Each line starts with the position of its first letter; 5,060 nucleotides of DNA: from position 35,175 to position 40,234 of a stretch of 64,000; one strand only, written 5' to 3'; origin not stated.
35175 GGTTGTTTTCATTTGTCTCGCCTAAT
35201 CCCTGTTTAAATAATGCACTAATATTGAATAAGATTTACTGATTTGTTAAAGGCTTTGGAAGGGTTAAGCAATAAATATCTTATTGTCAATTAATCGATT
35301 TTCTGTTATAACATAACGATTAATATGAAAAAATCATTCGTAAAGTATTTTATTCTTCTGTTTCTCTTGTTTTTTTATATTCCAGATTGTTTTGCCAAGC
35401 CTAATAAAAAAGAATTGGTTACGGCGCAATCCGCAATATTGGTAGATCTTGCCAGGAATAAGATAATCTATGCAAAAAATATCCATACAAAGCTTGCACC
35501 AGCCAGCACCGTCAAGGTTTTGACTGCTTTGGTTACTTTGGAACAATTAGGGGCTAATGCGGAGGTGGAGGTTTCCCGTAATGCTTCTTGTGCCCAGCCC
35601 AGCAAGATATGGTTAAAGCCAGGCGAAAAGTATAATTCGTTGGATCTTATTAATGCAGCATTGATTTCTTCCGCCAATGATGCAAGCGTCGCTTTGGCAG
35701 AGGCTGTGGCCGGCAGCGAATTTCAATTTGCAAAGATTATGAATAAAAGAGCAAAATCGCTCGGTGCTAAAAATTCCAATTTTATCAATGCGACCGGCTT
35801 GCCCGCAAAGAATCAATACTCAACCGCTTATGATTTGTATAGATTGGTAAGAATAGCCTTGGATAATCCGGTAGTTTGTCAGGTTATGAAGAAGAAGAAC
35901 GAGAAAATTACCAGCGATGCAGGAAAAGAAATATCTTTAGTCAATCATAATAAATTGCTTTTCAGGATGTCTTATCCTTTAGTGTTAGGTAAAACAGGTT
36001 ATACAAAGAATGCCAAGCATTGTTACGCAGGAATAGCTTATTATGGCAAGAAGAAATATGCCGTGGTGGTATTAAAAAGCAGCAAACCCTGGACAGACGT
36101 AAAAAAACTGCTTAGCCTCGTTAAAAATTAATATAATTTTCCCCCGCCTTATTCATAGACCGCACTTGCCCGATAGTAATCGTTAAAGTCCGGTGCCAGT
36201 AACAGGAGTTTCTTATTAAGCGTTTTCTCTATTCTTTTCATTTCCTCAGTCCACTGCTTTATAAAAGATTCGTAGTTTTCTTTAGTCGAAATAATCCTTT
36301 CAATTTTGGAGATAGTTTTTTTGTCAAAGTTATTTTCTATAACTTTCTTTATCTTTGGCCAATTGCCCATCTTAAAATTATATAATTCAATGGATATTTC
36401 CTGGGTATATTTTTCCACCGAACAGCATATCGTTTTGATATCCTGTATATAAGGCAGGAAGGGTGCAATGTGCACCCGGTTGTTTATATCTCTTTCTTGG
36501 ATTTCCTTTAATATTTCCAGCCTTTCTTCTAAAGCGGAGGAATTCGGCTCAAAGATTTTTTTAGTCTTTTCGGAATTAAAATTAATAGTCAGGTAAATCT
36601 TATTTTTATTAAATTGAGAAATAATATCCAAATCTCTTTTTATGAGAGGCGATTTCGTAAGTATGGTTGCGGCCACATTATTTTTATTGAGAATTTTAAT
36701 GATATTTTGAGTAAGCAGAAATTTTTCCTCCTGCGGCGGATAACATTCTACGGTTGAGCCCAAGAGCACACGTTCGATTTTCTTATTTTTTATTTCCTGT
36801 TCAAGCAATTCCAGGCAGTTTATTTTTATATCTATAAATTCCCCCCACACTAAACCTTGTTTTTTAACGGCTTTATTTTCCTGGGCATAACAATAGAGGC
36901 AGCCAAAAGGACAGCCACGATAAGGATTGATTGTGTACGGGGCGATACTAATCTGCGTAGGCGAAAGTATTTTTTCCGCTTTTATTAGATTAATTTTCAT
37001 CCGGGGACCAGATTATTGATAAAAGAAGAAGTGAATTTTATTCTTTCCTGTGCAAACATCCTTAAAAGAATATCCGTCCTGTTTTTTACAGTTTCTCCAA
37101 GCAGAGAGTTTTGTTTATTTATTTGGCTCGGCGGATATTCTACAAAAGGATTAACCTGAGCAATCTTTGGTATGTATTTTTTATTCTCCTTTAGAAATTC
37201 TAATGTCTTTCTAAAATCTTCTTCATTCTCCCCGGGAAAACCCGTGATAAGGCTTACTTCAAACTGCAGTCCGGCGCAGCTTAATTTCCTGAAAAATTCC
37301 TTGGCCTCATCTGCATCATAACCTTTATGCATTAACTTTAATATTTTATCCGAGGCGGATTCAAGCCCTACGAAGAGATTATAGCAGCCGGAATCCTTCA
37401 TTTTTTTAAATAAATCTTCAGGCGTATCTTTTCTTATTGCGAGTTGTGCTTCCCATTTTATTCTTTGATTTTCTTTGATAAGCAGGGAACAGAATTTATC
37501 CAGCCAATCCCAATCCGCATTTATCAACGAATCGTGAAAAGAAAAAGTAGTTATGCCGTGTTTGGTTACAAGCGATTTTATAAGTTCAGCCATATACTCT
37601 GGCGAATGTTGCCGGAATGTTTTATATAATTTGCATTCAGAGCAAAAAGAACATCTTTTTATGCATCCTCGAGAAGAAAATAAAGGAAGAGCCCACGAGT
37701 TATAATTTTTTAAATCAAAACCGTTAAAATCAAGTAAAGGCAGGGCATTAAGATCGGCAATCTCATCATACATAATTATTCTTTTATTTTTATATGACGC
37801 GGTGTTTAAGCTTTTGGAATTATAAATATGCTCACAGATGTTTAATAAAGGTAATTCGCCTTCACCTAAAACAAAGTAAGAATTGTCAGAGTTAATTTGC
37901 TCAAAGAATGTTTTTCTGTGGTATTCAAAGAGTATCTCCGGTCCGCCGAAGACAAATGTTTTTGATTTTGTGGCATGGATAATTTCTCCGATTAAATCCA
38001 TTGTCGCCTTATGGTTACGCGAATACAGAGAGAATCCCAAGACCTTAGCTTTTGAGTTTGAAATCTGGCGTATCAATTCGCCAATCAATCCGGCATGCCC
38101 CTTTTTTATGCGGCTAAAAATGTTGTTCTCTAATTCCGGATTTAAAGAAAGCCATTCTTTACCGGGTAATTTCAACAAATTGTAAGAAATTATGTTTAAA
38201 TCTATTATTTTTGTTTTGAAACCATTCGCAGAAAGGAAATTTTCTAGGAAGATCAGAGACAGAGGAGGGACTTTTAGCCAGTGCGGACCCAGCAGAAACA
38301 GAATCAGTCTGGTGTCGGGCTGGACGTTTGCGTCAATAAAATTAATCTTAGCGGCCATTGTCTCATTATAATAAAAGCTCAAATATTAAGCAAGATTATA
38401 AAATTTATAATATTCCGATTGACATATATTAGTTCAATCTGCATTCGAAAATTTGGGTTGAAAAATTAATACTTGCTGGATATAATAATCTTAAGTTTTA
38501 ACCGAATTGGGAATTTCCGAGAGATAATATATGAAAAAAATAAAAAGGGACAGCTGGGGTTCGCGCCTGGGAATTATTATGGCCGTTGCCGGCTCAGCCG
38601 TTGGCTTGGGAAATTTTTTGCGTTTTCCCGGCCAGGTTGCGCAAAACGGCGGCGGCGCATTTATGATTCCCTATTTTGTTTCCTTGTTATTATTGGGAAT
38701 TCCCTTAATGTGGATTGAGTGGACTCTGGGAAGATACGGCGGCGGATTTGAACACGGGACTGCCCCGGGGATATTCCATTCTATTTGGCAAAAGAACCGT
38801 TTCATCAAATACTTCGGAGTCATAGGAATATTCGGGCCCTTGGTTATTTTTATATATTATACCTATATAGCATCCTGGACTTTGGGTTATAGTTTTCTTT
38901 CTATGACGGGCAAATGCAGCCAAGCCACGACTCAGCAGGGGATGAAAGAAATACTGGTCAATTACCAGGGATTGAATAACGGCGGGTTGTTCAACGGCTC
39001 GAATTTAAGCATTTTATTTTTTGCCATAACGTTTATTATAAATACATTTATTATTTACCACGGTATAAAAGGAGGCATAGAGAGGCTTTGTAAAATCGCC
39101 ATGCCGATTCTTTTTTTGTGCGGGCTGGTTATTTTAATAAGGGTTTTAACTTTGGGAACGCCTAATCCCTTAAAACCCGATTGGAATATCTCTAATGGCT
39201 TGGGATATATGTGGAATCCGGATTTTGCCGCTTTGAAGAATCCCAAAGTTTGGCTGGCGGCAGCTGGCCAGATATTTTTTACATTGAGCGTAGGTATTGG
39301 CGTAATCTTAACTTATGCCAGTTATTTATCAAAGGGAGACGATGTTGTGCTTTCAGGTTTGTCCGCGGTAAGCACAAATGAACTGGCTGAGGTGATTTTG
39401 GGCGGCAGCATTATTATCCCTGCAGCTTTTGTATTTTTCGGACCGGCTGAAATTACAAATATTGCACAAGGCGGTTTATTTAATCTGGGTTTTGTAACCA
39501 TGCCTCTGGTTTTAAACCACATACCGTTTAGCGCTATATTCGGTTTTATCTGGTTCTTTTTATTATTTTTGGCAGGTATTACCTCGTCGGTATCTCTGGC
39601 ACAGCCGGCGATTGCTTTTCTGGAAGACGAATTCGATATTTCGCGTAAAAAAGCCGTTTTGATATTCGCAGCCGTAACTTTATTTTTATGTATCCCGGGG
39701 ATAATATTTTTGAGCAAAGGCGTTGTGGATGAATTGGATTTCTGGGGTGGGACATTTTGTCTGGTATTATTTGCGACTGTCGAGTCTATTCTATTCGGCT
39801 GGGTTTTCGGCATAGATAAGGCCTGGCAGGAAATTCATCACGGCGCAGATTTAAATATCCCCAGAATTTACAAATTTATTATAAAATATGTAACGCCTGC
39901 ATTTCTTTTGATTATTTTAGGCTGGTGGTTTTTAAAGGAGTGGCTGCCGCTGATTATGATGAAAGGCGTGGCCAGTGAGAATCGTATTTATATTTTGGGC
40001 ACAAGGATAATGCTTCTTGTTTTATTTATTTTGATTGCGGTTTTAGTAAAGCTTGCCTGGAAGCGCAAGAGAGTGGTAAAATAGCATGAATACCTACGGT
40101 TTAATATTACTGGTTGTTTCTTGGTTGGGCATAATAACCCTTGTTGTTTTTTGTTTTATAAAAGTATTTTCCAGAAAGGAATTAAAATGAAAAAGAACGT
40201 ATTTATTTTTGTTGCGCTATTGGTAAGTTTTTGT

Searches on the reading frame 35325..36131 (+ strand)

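Call 64: search_protein_families(library=pfam, proteins=[window:35325-36131:+], max_evalue=0.001)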
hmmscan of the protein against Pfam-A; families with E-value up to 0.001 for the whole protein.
window:35325-36131:+ (268 aa): 3 families
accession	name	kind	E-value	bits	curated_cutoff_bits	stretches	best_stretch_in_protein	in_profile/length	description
PF00768.25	Peptidase_S11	-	2e-53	181.7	27.6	1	30-252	8-237/239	D-alanyl-D-alanine carboxypeptidase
PF02113.21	Peptidase_S13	-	5e-08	32.6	22.8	1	29-81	12-65/444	D-Ala-D-Ala carboxypeptidase 3 (S13) family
PF13354.11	Beta-lactamase2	-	8.3e-07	29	22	1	41-250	6-213/214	Beta-lactamase enzyme family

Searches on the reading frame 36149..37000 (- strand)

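Call 64: search_protein_families(library=pfam, proteins=[window:36149-37000:-], max_evalue=0.001)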
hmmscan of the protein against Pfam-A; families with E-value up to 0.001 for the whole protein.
window:36149-37000:- (283 aa): 1 family
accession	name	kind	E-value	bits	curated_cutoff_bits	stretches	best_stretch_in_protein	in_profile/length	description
PF04055.27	Radical_SAM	-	3.8e-13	50.4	29.5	1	24-185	1-154/166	Radical SAM superfamily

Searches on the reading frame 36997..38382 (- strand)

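Call 64: search_protein_families(library=pfam, proteins=[window:36997-38382:-], max_evalue=0.001)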
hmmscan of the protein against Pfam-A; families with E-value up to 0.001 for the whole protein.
window:36997-38382:- (461 aa): 2 families
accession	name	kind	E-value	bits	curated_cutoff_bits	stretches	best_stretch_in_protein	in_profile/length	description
PF04055.27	Radical_SAM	-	1e-21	78.3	29.5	1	236-397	3-166/166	Radical SAM superfamily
PF02310.24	B12-binding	-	3.6e-05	24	32.1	0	102-179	42-117/121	B12 binding domain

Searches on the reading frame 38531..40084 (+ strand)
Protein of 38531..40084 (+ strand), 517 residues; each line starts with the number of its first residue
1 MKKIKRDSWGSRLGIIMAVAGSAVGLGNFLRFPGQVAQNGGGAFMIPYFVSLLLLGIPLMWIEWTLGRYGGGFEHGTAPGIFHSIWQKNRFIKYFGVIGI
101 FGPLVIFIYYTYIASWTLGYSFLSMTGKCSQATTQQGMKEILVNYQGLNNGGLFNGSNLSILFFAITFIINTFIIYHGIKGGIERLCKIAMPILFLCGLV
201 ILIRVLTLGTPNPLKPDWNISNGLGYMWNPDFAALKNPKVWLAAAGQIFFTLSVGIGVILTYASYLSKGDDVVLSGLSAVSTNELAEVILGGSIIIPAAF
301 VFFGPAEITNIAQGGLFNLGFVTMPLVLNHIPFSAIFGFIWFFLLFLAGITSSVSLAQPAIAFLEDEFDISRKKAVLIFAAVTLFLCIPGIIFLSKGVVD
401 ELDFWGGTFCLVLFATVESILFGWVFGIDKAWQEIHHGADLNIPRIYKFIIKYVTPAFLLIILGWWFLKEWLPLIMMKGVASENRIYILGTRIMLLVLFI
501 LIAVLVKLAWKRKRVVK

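Call 64: search_protein_families(library=pfam, proteins=[window:38531-40084:+], max_evalue=0.001)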
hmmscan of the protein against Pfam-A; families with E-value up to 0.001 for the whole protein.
window:38531-40084:+ (517 aa): 1 family
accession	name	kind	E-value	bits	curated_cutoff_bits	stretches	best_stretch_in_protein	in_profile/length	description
PF00209.24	SNF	-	5e-56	190.9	27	2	165-494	181-506/524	Sodium:neurotransmitter symporter family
